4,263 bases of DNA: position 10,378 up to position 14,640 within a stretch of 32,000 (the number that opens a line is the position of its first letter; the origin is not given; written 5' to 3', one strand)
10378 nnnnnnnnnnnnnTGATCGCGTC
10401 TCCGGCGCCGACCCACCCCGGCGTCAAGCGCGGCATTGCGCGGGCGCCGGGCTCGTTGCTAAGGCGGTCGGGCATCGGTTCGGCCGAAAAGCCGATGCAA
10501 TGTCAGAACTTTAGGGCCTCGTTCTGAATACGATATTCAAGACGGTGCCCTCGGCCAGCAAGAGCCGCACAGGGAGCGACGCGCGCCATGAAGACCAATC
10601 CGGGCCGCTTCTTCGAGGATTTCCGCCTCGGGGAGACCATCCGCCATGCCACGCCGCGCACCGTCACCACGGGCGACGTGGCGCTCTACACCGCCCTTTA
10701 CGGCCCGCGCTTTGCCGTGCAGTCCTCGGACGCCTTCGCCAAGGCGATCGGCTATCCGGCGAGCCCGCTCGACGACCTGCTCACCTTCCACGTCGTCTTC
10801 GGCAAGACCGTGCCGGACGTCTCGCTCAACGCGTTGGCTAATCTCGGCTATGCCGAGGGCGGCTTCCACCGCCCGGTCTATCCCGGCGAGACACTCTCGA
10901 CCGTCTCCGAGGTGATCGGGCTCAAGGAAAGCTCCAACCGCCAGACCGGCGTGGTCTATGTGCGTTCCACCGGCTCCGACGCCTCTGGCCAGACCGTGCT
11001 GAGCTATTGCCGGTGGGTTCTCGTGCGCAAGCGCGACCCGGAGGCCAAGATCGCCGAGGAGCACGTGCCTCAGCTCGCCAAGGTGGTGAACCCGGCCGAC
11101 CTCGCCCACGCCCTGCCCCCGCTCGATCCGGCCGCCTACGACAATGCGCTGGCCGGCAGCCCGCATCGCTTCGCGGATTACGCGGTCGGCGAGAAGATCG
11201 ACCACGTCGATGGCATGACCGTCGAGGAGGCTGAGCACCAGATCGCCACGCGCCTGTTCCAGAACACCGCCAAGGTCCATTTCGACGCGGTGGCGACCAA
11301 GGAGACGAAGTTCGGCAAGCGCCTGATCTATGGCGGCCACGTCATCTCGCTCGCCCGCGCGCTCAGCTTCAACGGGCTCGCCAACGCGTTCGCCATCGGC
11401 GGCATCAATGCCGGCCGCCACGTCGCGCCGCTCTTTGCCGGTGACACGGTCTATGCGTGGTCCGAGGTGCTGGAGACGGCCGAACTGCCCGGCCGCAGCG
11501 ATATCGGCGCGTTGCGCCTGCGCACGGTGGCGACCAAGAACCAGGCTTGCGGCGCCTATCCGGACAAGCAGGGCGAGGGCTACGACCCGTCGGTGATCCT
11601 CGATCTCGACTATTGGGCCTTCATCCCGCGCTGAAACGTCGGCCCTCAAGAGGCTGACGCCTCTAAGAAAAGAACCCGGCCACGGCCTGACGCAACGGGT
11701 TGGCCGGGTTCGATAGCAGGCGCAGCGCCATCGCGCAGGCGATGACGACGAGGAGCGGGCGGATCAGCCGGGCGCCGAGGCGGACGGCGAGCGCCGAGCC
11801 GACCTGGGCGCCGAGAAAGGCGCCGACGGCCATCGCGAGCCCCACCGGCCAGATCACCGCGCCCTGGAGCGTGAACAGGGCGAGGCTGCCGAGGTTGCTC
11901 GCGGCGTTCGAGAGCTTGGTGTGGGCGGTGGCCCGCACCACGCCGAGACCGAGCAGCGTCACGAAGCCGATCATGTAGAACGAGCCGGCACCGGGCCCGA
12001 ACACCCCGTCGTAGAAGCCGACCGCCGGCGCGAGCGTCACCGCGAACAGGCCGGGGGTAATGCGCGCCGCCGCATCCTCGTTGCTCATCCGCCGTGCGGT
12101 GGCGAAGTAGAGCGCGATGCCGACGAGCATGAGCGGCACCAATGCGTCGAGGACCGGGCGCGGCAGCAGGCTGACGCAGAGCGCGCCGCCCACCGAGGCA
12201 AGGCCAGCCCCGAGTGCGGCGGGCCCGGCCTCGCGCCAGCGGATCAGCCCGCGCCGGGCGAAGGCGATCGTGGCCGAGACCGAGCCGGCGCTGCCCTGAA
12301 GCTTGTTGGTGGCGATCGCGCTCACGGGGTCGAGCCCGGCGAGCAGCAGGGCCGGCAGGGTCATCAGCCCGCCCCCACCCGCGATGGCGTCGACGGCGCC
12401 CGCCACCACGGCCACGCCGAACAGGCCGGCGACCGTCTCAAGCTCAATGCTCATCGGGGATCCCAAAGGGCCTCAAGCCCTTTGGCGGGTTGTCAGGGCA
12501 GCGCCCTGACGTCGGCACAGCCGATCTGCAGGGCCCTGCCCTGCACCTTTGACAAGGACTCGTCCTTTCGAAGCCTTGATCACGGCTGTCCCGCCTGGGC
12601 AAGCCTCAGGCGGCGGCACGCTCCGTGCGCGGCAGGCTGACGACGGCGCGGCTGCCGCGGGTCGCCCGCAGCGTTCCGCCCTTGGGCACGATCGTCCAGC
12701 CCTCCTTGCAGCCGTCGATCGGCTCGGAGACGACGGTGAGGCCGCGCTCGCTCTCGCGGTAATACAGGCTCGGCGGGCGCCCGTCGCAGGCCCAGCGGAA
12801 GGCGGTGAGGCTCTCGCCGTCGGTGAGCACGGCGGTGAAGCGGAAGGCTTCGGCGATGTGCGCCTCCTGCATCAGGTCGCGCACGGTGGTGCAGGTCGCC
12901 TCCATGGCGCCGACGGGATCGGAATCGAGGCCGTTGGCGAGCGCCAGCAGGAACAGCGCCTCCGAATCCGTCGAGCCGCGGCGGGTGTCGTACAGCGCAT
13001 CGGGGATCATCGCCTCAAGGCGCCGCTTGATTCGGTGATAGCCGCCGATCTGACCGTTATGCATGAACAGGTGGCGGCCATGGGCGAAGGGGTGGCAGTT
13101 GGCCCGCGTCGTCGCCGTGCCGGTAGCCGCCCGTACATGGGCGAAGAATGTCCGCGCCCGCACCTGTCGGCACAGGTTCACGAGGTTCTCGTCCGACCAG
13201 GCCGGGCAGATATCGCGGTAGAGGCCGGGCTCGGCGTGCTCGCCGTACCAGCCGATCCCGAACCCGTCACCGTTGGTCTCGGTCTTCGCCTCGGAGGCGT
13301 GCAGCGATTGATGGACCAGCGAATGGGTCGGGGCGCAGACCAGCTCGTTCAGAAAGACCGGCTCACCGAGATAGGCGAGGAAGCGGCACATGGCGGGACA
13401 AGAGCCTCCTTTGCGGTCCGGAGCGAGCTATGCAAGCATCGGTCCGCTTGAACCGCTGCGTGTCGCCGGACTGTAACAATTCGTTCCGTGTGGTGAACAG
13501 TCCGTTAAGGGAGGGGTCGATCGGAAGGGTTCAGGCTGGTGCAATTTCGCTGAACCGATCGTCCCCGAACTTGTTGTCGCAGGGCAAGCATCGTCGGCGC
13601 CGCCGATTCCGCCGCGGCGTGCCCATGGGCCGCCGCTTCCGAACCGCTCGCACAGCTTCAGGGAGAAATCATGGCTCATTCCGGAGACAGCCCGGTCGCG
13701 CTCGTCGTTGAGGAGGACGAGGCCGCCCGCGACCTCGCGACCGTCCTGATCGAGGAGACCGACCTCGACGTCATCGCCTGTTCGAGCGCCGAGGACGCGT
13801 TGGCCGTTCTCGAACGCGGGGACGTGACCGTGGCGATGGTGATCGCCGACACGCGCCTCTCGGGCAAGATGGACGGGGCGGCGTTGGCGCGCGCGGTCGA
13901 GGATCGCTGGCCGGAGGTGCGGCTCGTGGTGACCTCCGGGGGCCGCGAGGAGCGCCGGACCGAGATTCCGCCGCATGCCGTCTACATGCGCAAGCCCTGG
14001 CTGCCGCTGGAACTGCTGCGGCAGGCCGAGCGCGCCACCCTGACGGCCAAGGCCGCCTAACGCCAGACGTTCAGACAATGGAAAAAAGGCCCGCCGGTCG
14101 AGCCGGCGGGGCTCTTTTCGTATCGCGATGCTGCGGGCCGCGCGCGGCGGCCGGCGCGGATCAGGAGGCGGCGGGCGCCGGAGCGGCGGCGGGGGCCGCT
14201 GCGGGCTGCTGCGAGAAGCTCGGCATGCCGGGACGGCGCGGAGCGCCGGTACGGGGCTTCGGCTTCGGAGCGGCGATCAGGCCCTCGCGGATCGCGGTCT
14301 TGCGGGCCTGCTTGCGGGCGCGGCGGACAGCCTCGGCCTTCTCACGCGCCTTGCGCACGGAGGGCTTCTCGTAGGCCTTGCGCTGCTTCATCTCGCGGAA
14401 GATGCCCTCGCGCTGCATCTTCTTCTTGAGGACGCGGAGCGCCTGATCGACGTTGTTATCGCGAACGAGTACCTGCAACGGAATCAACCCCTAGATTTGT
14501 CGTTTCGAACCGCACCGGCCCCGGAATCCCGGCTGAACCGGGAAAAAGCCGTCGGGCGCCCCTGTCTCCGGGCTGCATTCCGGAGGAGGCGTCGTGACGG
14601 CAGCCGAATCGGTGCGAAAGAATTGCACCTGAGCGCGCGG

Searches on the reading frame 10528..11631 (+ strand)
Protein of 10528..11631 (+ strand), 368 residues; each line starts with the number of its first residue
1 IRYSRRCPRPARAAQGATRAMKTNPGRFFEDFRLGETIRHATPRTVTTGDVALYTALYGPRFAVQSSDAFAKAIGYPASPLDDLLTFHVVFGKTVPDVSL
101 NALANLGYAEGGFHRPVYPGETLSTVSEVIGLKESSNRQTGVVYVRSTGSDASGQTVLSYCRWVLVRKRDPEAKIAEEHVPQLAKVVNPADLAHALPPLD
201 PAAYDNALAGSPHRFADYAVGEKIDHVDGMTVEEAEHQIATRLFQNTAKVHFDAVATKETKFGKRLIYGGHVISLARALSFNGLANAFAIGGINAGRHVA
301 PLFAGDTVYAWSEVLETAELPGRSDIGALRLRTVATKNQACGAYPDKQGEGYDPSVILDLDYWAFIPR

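Call 24: search_protein_families(library=pfam, proteins=[window:10528-11631:+], max_evalue=0.001)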
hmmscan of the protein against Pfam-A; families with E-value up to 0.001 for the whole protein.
window:10528-11631:+ (368 aa): 2 families
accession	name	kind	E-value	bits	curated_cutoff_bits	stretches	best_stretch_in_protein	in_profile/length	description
PF19315.5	MC_hydratase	-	1.7e-21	77.2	26.5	1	19-341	14-340/353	Mesaconyl-CoA hydratase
PF01575.25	MaoC_dehydratas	-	1.8e-17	63.5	27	2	34-147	6-119/123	MaoC like domain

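Call 50: find_encoding_contigs(protein=window:10588-11631:+, flank=10000, max_places=6)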
Protein window:10588-11631:+ (348 aa): 23 contigs read that carry it; 6 places shown.
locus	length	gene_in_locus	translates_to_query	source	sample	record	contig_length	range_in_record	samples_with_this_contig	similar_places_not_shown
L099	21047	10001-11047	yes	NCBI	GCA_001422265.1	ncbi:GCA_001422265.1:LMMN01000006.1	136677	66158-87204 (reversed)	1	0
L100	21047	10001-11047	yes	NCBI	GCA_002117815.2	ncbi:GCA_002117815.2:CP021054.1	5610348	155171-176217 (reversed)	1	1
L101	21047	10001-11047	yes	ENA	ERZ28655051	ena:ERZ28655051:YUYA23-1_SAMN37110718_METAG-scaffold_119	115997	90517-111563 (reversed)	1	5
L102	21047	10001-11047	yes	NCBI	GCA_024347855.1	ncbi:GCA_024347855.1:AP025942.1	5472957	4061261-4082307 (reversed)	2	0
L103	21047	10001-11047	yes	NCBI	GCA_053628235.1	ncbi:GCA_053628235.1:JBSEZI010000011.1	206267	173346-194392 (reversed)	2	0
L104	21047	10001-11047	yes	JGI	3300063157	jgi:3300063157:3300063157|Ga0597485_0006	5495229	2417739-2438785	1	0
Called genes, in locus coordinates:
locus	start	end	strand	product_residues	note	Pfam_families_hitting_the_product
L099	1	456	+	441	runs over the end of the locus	PF05977:MFS_3, PF07690:MFS_1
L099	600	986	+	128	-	-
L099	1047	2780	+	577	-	-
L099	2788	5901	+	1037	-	PF00873:ACR_tran, PF03176:MMPL (weak)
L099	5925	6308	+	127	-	-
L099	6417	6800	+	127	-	PF07366:SnoaL, PF12680:SnoaL_2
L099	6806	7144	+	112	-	-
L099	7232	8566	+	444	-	PF01595:CNNM, PF00571:CBS, PF03471:CorC_HlyC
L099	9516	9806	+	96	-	PF02325:CCB3_YggT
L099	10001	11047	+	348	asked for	PF01575:MaoC_dehydratas, PF19315:MC_hydratase, PF01575:MaoC_dehydratas (weak)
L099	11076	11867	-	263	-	PF01925:TauE, PF02690:Na_Pi_cotrans (faint)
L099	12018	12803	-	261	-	PF13230:GATase_4, PF13522:GATase_6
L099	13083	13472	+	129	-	PF00072:Response_reg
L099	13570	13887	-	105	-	PF01165:Ribosomal_S21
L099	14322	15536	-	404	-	PF06850:PHB_depo_C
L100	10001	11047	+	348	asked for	PF01575:MaoC_dehydratas, PF19315:MC_hydratase, PF01575:MaoC_dehydratas (weak)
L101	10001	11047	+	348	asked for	PF01575:MaoC_dehydratas, PF19315:MC_hydratase, PF01575:MaoC_dehydratas (weak)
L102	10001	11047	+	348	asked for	PF01575:MaoC_dehydratas, PF19315:MC_hydratase, PF01575:MaoC_dehydratas (weak)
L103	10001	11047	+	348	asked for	PF01575:MaoC_dehydratas, PF19315:MC_hydratase, PF01575:MaoC_dehydratas (weak)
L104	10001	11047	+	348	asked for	PF01575:MaoC_dehydratas, PF19315:MC_hydratase, PF01575:MaoC_dehydratas (weak)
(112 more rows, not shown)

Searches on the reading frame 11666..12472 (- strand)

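Call 24: search_protein_families(library=pfam, proteins=[window:11666-12472:-], max_evalue=0.001)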
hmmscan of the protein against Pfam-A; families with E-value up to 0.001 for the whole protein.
window:11666-12472:- (269 aa): 2 families
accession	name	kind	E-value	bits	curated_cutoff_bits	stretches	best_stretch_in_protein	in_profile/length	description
PF01925.25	TauE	-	6.3e-46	157.4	32.6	1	17-252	1-237/237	Sulfite exporter TauE/SafE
PF02690.20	Na_Pi_cotrans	-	9.1e-06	26.2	29.1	1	50-131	38-114/137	Na+/Pi-cotransporter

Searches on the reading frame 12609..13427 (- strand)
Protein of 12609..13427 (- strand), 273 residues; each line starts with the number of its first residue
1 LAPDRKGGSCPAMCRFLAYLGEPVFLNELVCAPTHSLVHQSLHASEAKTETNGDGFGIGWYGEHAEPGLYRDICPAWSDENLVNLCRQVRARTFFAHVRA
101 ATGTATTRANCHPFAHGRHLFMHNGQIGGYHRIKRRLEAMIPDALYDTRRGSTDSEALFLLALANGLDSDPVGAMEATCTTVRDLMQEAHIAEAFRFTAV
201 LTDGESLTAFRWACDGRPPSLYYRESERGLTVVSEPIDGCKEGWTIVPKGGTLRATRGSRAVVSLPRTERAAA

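Call 24: search_protein_families(library=pfam, proteins=[window:12609-13427:-], max_evalue=0.001)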
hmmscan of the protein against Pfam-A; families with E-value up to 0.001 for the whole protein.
window:12609-13427:- (273 aa): 2 families
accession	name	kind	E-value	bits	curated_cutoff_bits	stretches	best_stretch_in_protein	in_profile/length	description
PF13230.11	GATase_4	-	2.8e-17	63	23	1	37-211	17-186/272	Glutamine amidotransferases class-II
PF13522.11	GATase_6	-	4.6e-09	36.8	27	1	89-170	8-78/130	Glutamine amidotransferase domain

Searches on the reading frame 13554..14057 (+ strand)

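Call 24: search_protein_families(library=pfam, proteins=[window:13554-14057:+], max_evalue=0.001)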
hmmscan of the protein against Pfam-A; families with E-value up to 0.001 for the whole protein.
window:13554-14057:+ (168 aa): 1 family
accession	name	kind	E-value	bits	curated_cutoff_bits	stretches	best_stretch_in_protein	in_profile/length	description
PF00072.30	Response_reg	-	6.2e-09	36.4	30.2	1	50-133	2-82/111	Response regulator receiver domain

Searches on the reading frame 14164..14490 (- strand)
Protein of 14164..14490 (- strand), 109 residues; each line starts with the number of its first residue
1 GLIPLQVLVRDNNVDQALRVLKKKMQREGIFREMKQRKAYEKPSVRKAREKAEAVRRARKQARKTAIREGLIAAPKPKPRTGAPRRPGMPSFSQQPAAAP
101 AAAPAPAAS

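Call 29: search_protein_families(library=pfam, proteins=[window:14164-14490:-], max_evalue=0.001)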
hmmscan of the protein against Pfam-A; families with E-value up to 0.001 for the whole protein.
window:14164-14490:- (109 aa): 1 family
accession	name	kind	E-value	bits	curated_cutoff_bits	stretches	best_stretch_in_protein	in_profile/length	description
PF01165.25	Ribosomal_S21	-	3.8e-19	68.6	27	1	6-59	1-55/55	Ribosomal protein S21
